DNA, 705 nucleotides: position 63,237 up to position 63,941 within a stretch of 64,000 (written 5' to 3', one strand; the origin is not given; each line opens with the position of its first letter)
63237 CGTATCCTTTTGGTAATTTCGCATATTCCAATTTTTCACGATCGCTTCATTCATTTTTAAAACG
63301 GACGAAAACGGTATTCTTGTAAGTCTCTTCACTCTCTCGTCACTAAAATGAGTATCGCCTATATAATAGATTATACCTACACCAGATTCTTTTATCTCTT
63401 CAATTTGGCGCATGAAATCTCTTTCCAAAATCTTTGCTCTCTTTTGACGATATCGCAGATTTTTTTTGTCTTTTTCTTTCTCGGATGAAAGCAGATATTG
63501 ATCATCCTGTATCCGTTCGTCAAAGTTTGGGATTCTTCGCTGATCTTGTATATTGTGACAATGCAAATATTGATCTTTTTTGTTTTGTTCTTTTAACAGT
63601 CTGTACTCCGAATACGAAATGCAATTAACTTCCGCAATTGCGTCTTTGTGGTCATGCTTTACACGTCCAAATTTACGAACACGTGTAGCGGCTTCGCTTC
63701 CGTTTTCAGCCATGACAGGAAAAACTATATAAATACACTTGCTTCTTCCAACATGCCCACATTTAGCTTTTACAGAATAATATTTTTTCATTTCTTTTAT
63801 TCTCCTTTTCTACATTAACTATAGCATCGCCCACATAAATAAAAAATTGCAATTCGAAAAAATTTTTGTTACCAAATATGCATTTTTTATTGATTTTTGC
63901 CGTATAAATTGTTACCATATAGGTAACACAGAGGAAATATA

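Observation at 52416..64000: Compositionally distinct block: eight translationally coupled genes joining an anaerobic-RNR/nucleotide module to three cytoplasmic LRR proteins, a phosphoesterase and a glycosyltransferase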

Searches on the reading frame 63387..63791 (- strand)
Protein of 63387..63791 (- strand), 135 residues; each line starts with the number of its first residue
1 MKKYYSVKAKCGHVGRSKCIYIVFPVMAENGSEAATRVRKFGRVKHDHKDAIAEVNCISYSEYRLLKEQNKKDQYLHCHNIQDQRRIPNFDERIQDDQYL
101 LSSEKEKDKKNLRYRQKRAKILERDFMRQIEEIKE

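Call 30: find_homologous_proteins(query=window:63387-63791:-, max_evalue=0.001)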
Query window:63387-63791:- (135 aa): 51 proteins with E <= 0.001 among 56 candidates.
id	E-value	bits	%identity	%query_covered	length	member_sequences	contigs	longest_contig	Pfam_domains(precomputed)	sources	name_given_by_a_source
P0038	7.2e-83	293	100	100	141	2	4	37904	-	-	-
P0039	3.0e-64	233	79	100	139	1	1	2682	-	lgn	-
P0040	1.4e-60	221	74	99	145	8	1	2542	-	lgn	-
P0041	4.7e-55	203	71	100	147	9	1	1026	-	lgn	-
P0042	7.3e-32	128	58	71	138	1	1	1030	-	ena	-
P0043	1.9e-30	124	49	91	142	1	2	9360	-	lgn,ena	-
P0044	9.9e-26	108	49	98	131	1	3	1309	-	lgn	-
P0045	1.1e-25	108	49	98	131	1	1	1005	-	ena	-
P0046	1.4e-25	108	49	98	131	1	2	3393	-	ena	-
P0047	2.3e-25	107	49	98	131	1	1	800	-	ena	-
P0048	3.8e-25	106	48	92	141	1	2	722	-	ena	-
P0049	4.4e-25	106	48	99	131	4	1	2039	-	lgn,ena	-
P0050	1.2e-24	105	49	99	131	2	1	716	-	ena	-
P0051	1.6e-24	105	50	92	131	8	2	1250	-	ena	-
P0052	2.1e-24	104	46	99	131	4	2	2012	-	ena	-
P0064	1.4e-20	92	47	79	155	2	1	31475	-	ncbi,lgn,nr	ncbi:MAG: hypothetical protein LBN22_02340 [Clostridiales Family XIII bacterium]|nr:hypothetical pro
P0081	3.8e-16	77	45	93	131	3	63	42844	-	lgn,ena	-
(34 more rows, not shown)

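Call 34: search_solved_structures(query=A4, max_evalue=10, show_alignments=1)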
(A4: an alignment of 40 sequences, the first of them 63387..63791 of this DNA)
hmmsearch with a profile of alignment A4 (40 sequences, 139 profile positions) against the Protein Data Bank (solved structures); distinct sequences matched with E-value up to 10: 0.

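Call 35: find_encoding_contigs(protein=P0064, flank=8000, max_places=2)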
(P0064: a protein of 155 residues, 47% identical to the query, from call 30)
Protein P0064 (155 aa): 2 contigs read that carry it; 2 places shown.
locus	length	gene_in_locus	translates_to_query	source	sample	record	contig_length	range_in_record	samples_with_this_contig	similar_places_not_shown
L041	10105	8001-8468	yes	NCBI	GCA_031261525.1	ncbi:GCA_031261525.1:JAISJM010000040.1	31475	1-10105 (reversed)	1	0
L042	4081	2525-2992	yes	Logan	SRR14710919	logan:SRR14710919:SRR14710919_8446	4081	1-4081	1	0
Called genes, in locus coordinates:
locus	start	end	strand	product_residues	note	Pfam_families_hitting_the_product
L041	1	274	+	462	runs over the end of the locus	PF03448:MgtE_N, PF00571:CBS, PF01769:MgtE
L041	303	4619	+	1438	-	PF00580:UvrD-helicase, PF01443:Viral_helicase1 (faint), PF13245:AAA_19 (weak), PF13361:UvrD_C, PF13538:UvrD_C_2 (faint), PF12705:PDDEXK_1 (weak)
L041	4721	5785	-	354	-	-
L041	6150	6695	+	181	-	-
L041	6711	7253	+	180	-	PF00574:CLP_protease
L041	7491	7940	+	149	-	PF00226:DnaJ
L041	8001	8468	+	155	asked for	-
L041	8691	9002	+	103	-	PF00829:Ribosomal_L21p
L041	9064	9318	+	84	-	PF01016:Ribosomal_L27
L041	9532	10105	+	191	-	PF01018:GTP1_OBG, PF01926:MMR_HSR1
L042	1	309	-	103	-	?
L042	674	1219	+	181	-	-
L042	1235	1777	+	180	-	PF00574:CLP_protease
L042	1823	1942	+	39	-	-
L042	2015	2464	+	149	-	PF00226:DnaJ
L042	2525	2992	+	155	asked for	-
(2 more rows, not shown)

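Call 36: find_encoding_contigs(protein=P0081, flank=8000, max_places=2)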
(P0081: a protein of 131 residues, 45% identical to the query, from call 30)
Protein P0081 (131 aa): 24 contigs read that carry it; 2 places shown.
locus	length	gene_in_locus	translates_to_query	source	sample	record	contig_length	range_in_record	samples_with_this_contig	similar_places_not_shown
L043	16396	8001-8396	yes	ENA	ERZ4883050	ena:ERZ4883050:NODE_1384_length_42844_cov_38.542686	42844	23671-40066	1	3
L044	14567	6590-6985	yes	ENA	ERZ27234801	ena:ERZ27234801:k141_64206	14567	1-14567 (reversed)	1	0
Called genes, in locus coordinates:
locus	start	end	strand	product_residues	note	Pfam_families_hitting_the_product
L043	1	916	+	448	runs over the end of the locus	PF13173:AAA_14, PF13635:DUF4143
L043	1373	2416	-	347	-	PF23343:REP_ORF2-G2P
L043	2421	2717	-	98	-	-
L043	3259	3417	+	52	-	-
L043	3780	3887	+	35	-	-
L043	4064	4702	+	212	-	-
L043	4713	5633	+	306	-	-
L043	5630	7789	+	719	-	PF08238:Sel1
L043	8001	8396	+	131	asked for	-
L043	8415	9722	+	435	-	PF13191:AAA_16 (faint), PF00004:AAA, PF05729:NACHT (faint), PF20720:nSTAND3 (faint), PF17862:AAA_lid_3, PF01434:Peptidase_M41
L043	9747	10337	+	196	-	-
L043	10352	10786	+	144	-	PF13240:Zn_Ribbon_1 (weak), PF09397:FtsK_gamma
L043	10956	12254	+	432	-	PF01637:ATPase_2 (faint), PF13173:AAA_14, PF13635:DUF4143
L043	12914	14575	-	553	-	PF00239:Resolvase, PF07508:Recombinase, PF13408:Zn_ribbon_recom, PF14287:DUF4368 (weak)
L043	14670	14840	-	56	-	-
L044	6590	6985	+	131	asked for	-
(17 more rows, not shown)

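Call 41: predict_structure(alignment_id=A4)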
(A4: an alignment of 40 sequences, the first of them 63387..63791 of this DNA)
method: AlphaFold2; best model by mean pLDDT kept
length: 135 residues; sequences in the alignment: 40
mean_pLDDT: 89.7   pTM: 0.69
mean pLDDT of the five models: 89.7, 89.5, 89.0, 89.0, 88.8
residues with pLDDT >= 90: 89; 70-90: 34; 50-70: 12; < 50: 0
segments of 3 or more residues with pLDDT < 50: none
pLDDT, mean of each block of 10 residues (from residue 1): 95 90 97 96 88 96 97 94 92 84 62 85 90 87
secondary structure, 60 per line:
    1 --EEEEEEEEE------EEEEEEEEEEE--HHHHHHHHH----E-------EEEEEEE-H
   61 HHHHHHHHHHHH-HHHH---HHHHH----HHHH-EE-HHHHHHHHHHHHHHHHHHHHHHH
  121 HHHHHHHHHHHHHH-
elements in order: E3-11 E18-28 H31-39 E52-58 H60-72 H74-77 H81-85 H90-93 H98-134

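Call 45: fold_search(model_id=the predicted structure, library=pdb)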
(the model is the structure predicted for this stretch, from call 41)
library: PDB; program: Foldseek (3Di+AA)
matches with E <= 10: 244; with E <= 0.001: 0
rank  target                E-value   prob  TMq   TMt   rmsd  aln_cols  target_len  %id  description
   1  2jxt_MODEL_1_A        7.7e-02  0.97  0.35  0.52   4.9        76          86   21  Solution structure of 50S ribosomal protein LX from Methanobacterium thermoautotrophicum. Northeast Structural (released 2007-12-11)
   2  4adx_G                1.1e-01  0.95  0.35  0.56   4.6        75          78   21  The Cryo-EM Structure of the Archaeal 50S Ribosomal Subunit in Complex with Initiation Factor 6 (released 2012-02-08)
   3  6skf_BT               1.1e-01  0.91  0.34  0.56   5.2        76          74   13  Cryo-EM Structure of T. kodakarensis 70S ribosome (released 2020-07-29)
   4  4v9f_6                2.0e-01  0.91  0.30  0.67   3.6        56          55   25  The re-refined crystal structure of the Haloarcula marismortui large ribosomal subunit at 2.4 Angstrom resolution: mor (released 2014-07-09)
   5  7ztb_A                2.4e-01  0.30  0.24  0.12   6.7        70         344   13  Structure of the Salmonella tRNA pyrophosphokinase CapRel (released 2022-11-23)
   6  4v6u_Bl               2.9e-01  0.80  0.34  0.54   5.1        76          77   18  Promiscuous behavior of proteins in archaeal ribosomes revealed by cryo-EM: implications for evolution of eukaryotic  (released 2014-07-09)
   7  4uje_CS               3.7e-01  0.85  0.38  0.31   5.1        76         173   16  Regulation of the mammalian elongation cycle by 40S subunit rolling: a eukaryotic-specific ribosome rearrangement (released 2014-07-16)
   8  7ls1_M2               3.9e-01  0.85  0.39  0.31   5.3        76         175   14  80S ribosome from mouse bound to eEF2 (Class II) (released 2021-11-03)
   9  6az3_R                4.2e-01  0.90  0.34  0.26   4.1        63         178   19  Cryo-EM structure of of the large subunit of Leishmania ribosome bound to paromomycin (released 2017-12-06)
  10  4v6w_CS               4.4e-01  0.66  0.37  0.30   7.2        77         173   16  Structure of the D. melanogaster 80S ribosome (released 2014-07-09)
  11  8hku_ALX0             4.7e-01  0.63  0.30  0.49   4.9        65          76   18  Cryo-EM Structures and Translocation Mechanism of Crenarchaeota Ribosome (released 2023-08-16)
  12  9v1i_lT               5.0e-01  0.72  0.34  0.27   5.0        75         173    8  Cryo- EM structure of ribosomal large subunit (LSU) from Entamoeba histolytica at 2.8 angstrom resolution (released 2025-10-08)
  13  8eug_S                5.3e-01  0.87  0.34  0.28   3.9        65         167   23  Ytm1 associated nascent 60S ribosome State 3 (released 2022-11-30)
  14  8esq_S                5.3e-01  0.85  0.34  0.28   4.3        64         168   22  Ytm1 associated nascent 60S ribosome State 2 (released 2022-11-30)
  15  7r81_U1               5.3e-01  0.84  0.33  0.26   4.4        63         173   19  Structure of the translating Neurospora crassa ribosome arrested by cycloheximide (released 2021-12-01)
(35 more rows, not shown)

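Call 78: find_encoding_contigs(protein=P0038, flank=10000, max_places=4)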
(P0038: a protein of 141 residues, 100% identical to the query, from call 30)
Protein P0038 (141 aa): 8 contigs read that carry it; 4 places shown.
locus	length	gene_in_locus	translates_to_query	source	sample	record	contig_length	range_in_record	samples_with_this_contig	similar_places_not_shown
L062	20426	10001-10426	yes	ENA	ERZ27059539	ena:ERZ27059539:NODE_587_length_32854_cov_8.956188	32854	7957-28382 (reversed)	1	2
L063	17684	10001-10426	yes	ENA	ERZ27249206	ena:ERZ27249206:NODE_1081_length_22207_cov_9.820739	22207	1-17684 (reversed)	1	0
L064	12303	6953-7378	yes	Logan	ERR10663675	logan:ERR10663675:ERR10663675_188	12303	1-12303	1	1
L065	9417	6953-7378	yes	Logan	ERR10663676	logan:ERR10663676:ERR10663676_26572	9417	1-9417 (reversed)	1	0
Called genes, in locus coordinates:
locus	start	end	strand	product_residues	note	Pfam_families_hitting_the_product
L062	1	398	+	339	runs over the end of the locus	-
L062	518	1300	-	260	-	PF00072:Response_reg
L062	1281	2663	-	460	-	PF06580:His_kinase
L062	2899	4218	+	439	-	-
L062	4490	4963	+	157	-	PF01257:2Fe-2S_thioredx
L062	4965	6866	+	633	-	PF01257:2Fe-2S_thioredx (weak), PF01512:Complex1_51K, PF10531:SLBB (weak), PF10589:NADH_4Fe-4S, PF00037:Fer4, PF12837:Fer4_6 (weak), PF14697:Fer4_21, PF12838:Fer4_7, +4 more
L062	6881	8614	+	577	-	PF13510:Fer2_4, PF12837:Fer4_6 (faint), PF10588:NADH-G_4Fe-4S_3, PF12838:Fer4_7, PF13187:Fer4_9 (weak), PF00037:Fer4 (weak), PF02906:Fe_hyd_lg_C, PF02256:Fe_hyd_SSU, +2 more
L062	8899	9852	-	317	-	PF13280:WYL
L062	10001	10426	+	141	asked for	-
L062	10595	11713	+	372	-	PF00702:Hydrolase, PF13419:HAD_2, PF13353:Fer4_12, PF04055:Radical_SAM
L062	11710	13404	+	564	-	PF13597:NRDD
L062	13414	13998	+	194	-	PF02223:Thymidylate_kin, PF13238:AAA_18 (weak)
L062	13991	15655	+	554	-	PF13306:LRR_5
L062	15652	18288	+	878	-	PF13439:Glyco_transf_4, PF00534:Glycos_transf_1, PF13692:Glyco_trans_1_4, PF08238:Sel1, PF13306:LRR_5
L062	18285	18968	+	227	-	PF00149:Metallophos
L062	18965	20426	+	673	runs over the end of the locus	PF13173:AAA_14, PF13306:LRR_5, PF13855:LRR_8 (faint), PF13306:LRR_5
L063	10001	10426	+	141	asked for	-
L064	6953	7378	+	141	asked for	-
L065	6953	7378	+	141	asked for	-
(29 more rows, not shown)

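Call 84: fold_search(model_id=the predicted structure, library=viral)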
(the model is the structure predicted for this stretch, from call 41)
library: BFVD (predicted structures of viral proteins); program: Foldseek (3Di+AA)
matches with E <= 10: 1038; with E <= 0.001: 0
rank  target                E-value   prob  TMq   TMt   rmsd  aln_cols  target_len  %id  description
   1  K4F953                1.4e-02  1.00  0.40  0.53   3.6        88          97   12  Uncharacterized protein [Cronobacter phage vB_CsaM_GAP31]
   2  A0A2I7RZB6            2.3e-02  0.99  0.36  0.08   4.9        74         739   20  (no name in the UniProt tables at hand)
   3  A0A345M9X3            2.5e-02  1.00  0.37  0.66   5.1        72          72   19  Uncharacterized protein [Streptomyces phage Wofford]
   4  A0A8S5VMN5            3.0e-02  0.98  0.34  0.55   5.1        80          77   20  Uncharacterized protein [Ackermannviridae sp.]
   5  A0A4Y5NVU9            4.1e-02  0.96  0.34  0.43   4.6        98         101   15  (no name in the UniProt tables at hand)
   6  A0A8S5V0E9            4.6e-02  0.97  0.35  0.51   5.5        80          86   15  Uncharacterized protein [Podoviridae sp. ctJDl18]
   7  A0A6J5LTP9            5.6e-02  1.00  0.34  0.72   2.5        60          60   18  Uncharacterized protein [uncultured Caudovirales phage]
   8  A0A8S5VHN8            5.9e-02  0.95  0.33  0.55   7.8        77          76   12  Uncharacterized protein [Siphoviridae sp. ctNxi14]
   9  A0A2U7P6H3            6.7e-02  0.99  0.39  0.61   3.5        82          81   12  (no name in the UniProt tables at hand)
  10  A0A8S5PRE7            6.7e-02  0.99  0.34  0.56   3.1        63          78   16  Uncharacterized protein [Siphoviridae sp. ct96x5]
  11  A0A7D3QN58            6.7e-02  0.21  0.17  0.21  11.4        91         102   15  (no name in the UniProt tables at hand)
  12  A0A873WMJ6            8.1e-02  0.82  0.30  0.49   4.4        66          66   18  (no name in the UniProt tables at hand)
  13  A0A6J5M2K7            9.2e-02  0.82  0.28  0.51   4.7        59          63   17  Uncharacterized protein [uncultured Caudovirales phage]
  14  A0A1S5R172            9.8e-02  0.98  0.35  0.63   3.5        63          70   10  Uncharacterized protein [Pseudomonas phage phiPMW]
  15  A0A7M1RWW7            9.8e-02  0.91  0.30  0.41   4.6        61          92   18  Uncharacterized protein [uncultured phage cr8_1]
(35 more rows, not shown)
